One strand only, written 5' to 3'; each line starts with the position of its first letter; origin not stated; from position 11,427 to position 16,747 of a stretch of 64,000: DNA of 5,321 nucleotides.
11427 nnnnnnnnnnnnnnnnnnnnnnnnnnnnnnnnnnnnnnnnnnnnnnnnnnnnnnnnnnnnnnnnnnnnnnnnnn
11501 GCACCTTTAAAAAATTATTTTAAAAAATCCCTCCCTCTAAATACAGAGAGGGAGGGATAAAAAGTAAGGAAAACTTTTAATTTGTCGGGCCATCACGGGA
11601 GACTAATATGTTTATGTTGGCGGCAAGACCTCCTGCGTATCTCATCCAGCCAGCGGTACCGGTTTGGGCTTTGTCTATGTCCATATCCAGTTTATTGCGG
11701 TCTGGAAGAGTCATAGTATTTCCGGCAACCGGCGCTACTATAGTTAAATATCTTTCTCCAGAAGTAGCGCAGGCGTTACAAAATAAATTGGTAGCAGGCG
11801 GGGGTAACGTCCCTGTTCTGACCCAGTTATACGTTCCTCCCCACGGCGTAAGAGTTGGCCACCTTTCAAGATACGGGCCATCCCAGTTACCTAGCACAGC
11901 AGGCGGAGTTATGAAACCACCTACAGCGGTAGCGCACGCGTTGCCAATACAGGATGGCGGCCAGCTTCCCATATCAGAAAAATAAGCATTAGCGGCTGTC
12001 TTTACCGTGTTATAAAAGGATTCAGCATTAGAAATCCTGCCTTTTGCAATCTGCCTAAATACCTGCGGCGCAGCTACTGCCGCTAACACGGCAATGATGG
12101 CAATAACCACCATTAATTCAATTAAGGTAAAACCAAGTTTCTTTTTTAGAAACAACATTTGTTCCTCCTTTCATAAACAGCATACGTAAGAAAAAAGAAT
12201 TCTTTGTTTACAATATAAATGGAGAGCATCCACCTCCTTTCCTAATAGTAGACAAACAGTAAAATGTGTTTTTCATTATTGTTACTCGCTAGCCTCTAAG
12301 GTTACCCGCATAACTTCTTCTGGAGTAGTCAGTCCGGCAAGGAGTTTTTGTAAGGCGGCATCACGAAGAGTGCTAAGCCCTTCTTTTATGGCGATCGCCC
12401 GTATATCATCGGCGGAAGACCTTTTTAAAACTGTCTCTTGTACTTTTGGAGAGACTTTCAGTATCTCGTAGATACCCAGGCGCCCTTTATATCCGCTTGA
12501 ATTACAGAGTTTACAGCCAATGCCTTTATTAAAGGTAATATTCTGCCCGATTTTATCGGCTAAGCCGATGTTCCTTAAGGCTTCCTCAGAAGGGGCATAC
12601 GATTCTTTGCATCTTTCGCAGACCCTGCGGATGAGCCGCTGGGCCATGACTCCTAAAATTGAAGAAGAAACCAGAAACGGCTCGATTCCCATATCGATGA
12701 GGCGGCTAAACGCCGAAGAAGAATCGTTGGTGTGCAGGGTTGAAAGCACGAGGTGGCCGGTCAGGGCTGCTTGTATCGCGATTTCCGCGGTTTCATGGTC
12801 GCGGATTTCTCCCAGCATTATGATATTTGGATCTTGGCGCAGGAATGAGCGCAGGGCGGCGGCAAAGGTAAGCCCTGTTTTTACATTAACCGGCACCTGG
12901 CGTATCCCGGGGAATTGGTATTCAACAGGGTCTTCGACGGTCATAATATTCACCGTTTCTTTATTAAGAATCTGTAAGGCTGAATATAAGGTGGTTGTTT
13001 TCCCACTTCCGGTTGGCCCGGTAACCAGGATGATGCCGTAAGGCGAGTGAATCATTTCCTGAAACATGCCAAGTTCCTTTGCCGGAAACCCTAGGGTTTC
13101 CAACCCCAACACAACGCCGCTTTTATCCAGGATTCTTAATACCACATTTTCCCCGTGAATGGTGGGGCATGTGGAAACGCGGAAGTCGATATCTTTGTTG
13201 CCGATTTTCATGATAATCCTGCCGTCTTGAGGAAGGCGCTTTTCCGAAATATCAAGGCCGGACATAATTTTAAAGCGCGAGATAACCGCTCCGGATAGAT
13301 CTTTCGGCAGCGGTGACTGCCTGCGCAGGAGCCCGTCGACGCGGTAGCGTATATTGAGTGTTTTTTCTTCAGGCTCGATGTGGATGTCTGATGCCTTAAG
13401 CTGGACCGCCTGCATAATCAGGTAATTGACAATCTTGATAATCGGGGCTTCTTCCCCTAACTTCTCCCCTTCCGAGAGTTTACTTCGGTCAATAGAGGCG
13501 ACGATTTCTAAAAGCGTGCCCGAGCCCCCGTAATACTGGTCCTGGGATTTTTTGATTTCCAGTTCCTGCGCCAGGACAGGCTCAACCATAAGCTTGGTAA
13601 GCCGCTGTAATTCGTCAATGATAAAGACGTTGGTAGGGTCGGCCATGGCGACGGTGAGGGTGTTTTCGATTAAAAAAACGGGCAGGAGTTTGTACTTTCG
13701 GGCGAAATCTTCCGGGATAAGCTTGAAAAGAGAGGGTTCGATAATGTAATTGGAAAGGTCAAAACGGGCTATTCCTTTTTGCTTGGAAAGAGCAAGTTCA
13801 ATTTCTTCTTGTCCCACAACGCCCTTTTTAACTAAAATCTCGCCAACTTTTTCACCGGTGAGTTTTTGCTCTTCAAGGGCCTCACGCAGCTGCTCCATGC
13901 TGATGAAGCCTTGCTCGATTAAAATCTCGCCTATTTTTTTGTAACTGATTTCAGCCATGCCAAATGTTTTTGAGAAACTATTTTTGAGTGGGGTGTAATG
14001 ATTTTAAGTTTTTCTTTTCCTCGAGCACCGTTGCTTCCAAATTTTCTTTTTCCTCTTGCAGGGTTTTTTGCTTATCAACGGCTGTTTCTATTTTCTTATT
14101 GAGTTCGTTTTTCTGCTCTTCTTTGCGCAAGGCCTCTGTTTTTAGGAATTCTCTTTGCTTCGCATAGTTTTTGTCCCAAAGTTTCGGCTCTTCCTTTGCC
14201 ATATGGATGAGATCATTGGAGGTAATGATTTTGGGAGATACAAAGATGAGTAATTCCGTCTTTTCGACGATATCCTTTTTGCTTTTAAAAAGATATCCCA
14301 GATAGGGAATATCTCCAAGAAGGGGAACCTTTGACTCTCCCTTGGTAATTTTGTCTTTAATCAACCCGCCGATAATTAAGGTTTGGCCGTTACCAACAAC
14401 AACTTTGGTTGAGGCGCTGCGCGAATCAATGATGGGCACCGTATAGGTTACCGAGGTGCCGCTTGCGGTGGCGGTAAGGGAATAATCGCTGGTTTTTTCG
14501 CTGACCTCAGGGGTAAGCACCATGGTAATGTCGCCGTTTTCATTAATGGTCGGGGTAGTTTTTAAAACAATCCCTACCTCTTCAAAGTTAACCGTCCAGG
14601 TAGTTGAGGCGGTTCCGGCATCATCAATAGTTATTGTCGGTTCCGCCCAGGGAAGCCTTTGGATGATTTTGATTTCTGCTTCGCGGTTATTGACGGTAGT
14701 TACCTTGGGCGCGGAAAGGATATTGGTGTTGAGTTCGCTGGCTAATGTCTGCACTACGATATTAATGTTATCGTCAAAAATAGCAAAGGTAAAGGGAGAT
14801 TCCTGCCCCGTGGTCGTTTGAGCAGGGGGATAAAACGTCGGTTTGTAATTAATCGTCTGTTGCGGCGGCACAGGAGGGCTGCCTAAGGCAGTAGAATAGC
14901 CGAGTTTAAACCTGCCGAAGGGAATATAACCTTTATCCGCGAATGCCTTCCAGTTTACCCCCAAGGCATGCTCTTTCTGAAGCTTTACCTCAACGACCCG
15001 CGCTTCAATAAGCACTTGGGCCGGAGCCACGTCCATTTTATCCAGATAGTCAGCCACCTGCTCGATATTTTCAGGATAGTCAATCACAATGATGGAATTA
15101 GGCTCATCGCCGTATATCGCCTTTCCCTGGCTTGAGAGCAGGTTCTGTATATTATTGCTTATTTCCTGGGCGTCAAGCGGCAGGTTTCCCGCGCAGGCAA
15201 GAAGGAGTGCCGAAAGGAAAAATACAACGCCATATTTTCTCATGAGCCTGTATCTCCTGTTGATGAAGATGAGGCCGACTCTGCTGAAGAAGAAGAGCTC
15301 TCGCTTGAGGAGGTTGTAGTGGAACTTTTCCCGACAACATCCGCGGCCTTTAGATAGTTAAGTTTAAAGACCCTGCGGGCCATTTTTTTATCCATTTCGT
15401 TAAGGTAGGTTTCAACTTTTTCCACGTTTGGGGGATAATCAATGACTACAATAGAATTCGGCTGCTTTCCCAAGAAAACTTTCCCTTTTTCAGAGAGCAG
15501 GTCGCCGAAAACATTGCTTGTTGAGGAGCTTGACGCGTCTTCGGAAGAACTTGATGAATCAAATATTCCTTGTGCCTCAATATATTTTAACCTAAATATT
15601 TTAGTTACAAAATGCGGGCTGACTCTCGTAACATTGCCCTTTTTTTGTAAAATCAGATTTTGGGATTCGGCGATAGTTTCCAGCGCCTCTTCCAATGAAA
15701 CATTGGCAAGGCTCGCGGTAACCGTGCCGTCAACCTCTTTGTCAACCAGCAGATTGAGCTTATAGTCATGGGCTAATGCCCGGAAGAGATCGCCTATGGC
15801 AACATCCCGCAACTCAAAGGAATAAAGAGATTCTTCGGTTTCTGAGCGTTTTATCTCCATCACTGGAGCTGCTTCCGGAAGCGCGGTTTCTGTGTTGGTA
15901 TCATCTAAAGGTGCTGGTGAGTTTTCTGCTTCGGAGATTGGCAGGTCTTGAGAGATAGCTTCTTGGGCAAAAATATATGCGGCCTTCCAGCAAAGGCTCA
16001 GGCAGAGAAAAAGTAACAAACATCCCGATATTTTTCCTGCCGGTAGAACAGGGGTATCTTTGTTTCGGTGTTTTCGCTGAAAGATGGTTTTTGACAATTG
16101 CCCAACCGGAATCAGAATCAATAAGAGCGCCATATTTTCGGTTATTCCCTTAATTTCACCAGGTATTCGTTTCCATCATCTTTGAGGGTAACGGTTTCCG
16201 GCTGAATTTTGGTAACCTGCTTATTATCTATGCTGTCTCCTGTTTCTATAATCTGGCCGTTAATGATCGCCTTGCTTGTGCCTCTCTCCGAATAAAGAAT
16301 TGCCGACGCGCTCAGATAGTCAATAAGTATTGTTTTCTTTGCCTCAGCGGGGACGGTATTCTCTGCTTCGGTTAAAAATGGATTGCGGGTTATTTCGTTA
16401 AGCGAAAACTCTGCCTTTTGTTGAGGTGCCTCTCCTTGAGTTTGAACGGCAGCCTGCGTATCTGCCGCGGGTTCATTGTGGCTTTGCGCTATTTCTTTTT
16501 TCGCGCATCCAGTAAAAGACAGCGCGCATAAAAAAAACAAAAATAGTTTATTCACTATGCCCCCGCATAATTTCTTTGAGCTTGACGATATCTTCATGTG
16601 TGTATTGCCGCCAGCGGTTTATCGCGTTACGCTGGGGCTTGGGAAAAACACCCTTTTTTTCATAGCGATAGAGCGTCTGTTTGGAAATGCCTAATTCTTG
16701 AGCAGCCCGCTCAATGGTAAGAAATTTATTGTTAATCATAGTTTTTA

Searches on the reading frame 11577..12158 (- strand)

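Call 26: search_protein_families(library=pfam, proteins=[window:11577-12158:-], max_evalue=0.001)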
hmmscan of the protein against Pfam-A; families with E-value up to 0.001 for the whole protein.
window:11577-12158:- (193 aa): 2 families
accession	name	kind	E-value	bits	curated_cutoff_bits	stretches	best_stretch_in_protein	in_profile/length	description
PF07963.17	N_methyl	-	5.9e-09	35.6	21.2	1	5-29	2-26/27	Prokaryotic N-terminal methylation motif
PF08334.16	T2SSG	-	0.00039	20.9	21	1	32-117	1-81/108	Type II secretion system (T2SS), protein G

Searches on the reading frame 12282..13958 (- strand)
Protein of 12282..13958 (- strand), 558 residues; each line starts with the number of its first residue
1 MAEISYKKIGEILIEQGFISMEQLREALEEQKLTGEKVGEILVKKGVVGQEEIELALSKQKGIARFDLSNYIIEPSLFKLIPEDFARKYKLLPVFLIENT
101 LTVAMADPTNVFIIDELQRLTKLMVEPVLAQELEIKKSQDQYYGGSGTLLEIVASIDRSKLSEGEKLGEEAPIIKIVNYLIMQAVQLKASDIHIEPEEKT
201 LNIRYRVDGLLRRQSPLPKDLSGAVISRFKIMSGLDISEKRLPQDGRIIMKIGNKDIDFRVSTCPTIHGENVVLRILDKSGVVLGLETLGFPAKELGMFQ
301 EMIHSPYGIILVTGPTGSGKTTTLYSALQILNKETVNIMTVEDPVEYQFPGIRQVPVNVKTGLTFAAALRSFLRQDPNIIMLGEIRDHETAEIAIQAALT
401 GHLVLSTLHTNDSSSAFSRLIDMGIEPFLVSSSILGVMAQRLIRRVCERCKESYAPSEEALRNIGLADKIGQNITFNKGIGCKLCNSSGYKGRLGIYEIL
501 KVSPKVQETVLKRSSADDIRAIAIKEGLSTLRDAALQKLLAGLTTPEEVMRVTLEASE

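Call 26: search_protein_families(library=pfam, proteins=[window:12282-13958:-], max_evalue=0.001)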
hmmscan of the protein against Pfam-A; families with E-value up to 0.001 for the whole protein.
window:12282-13958:- (558 aa): 5 families
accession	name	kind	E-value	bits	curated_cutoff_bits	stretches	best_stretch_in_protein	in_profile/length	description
PF00437.27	T2SSE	-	4.3e-138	460.4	24.9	1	169-551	4-370/370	Type II/IV secretion system protein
PF05157.20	MshEN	-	3.8e-21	75.3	23.1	1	62-147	2-88/90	MshEN domain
PF13401.12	AAA_22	-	7.5e-07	30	27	1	307-343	5-41/130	AAA domain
PF13173.12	AAA_14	-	5.7e-05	23.6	27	0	309-399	4-85/129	AAA domain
PF13191.12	AAA_16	-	6e-05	24.1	32.6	1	304-419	22-122/167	AAA ATPase domain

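Call 74: search_protein_families(library=ncbifam, proteins=[window:12282-13958:-], max_evalue=0.01)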
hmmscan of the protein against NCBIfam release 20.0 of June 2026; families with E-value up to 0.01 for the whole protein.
window:12282-13958:- (558 aa): 26 families (the best 25 are shown)
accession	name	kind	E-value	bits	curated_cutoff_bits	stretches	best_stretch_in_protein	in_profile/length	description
TIGR02538.1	type_IV_pilB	equivalog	5e-197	656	675.65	1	8-554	1-563/564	type IV-A pilus assembly ATPase PilB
TIGR02533.1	type_II_gspE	equivalog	6.7e-183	608.8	630.25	1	80-553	3-486/486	type II secretion system ATPase GspE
NF053534.1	T4PilAsmATPsTfpB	equivalog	1.9e-144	482.2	850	1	75-553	91-582/584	type IV pilus assembly ATPase TfpB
NF007755.0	PRK10436.1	equivalog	2.2e-133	445.3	617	1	86-553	14-459/465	type II secretion system protein GspE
NF041000.1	ATPase_ComGA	equivalog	2.3e-78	262.9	300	1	180-444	3-266/267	competence type IV pilus ATPase ComGA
TIGR01420.1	pilT_fam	subfamily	1.3e-55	189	319.1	1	179-447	4-272/343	PilT/PilU family type 4a pilus ATPase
TIGR02525.1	plasmid_TraJ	equivalog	1.8e-24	86.4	368.3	1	295-423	138-272/372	plasmid transfer ATPase TraJ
TIGR02524.1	dot_icm_DotB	equivalog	2.8e-19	69.6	463.3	1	300-421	127-257/358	Dot/Icm type IV secretion system ATPase DotB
NF058587.1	archaellum_moto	equivalog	2.8e-17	62.7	550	1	310-424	278-397/527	archaellum flagellar ATPase motor FlaI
NF053729.1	c-di-GMP_motif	domain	3e-17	62.1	38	1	8-60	1-53/53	cyclic di-GMP-binding domain-containing protein, MshE-related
NF008411.1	PRK11234.1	equivalog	4.5e-16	58.4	1170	1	7-146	482-620/723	cyclic di-3',5'-guanylate-activated glycosyltransferase NfrB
NF012033.0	PRK15489.1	equivalog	4e-15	55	537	1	7-141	491-625/703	glycosyl transferase family protein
TIGR02788.1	VirB11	equivalog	1e-14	54.3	249.95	1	310-424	147-266/308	P-type DNA transfer ATPase VirB11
TIGR02782.1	TrbB_P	equivalog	1.8e-13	50.4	304.55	1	294-421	124-253/303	P-type conjugative transfer ATPase TrbB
TIGR03819.1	heli_sec_ATPase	hypoth_equivalog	1.4e-10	40.9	373.15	1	293-424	165-301/340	TadA family conjugal transfer-associated ATPase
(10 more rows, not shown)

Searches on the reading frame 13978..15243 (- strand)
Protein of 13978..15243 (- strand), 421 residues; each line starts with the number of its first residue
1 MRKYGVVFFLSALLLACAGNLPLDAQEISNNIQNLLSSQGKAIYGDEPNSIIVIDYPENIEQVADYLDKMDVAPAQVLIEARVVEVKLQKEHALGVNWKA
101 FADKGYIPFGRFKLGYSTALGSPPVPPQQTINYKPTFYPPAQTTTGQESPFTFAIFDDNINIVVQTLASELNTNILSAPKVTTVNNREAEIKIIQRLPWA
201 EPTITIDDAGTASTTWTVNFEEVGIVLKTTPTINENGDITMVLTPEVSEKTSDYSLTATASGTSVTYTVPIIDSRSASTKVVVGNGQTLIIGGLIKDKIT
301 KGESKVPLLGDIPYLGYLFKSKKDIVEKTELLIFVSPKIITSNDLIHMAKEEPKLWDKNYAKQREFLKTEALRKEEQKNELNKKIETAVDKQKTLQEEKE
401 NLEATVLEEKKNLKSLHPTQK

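Call 4: search_protein_families(library=ncbifam, proteins=[window:13978-15243:-], max_evalue=0.01)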
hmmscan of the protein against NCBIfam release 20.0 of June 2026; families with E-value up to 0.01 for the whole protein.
window:13978-15243:- (421 aa): 9 families
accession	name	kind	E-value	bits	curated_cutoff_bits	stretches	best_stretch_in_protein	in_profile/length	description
TIGR02517.1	type_II_gspD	equivalog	5.9e-67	226.5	351.35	1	46-344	307-594/600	type II secretion system secretin GspD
TIGR02515.1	IV_pilus_PilQ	subfamily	1.7e-60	205.2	284.35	1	28-340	123-427/428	type IV pilus secretin PilQ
TIGR02519.1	pilus_MshL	equivalog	9.8e-53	179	250.2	1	50-340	9-290/290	pilus (MSHA type) biogenesis protein MshL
TIGR02516.1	type_III_yscC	equivalog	2.5e-34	118.6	238.45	1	47-341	206-462/463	type III secretion system outer membrane ring subunit SctC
NF010083.0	PRK13568.1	equivalog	3.5e-32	111.7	554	2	161-341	253-418/419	DNA uptake porin HofQ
NF042912.1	Amuc_1098_fam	equivalog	8e-26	90.3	750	2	219-340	660-796/805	Amuc_1098 family type IV pilus outer membrane protein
NF007851.2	PRK10560.1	exception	1e-25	90.4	598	2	173-342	257-411/412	DNA uptake porin HofQ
NF011873.0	PRK15346.1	equivalog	3.9e-20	72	524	2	157-327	325-481/499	EscC/YscC/HrcC family type III secretion system outer membrane ring protein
TIGR02520.1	pilus_B_mal_scr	equivalog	4.6e-17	61.7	287.65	1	26-297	222-475/513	PilN family type IVB pilus formation outer membrane protein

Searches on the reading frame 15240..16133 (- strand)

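Call 4: search_protein_families(library=ncbifam, proteins=[window:15240-16133:-], max_evalue=0.01)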
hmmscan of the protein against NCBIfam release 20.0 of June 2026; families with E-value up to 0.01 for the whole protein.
window:15240-16133:- (297 aa): 6 families
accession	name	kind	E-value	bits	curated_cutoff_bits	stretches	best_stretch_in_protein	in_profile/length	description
TIGR02515.1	IV_pilus_PilQ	subfamily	9.3e-22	77.6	284.35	2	105-173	5-73/428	type IV pilus secretin PilQ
NF010083.0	PRK13568.1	equivalog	3.1e-14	52.6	554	1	95-252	19-187/419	DNA uptake porin HofQ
NF007851.2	PRK10560.1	exception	2.3e-11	43.1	598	1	106-252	26-179/412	DNA uptake porin HofQ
TIGR02517.1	type_II_gspD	equivalog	7e-10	38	351.35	1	109-276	4-185/600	type II secretion system secretin GspD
TIGR02516.1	type_III_yscC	equivalog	6.6e-05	21.7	238.45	1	105-265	3-160/463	type III secretion system outer membrane ring subunit SctC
TIGR02520.1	pilus_B_mal_scr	equivalog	0.0018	16.9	287.65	1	211-255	230-275/513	PilN family type IVB pilus formation outer membrane protein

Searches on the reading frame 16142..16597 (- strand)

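Call 3: search_protein_families(library=pfam, proteins=[window:16142-16597:-], max_evalue=0.01)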
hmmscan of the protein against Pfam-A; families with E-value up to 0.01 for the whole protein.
window:16142-16597:- (151 aa): 2 families
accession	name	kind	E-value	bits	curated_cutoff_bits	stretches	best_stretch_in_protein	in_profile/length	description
PF23862.1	CdsD_C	-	9.3e-08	32.5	27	1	103-145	9-53/56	CdsD C-terminal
PF16537.11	T2SSB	-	0.00019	21.4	28.4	1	95-147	4-58/60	Type II secretion system protein B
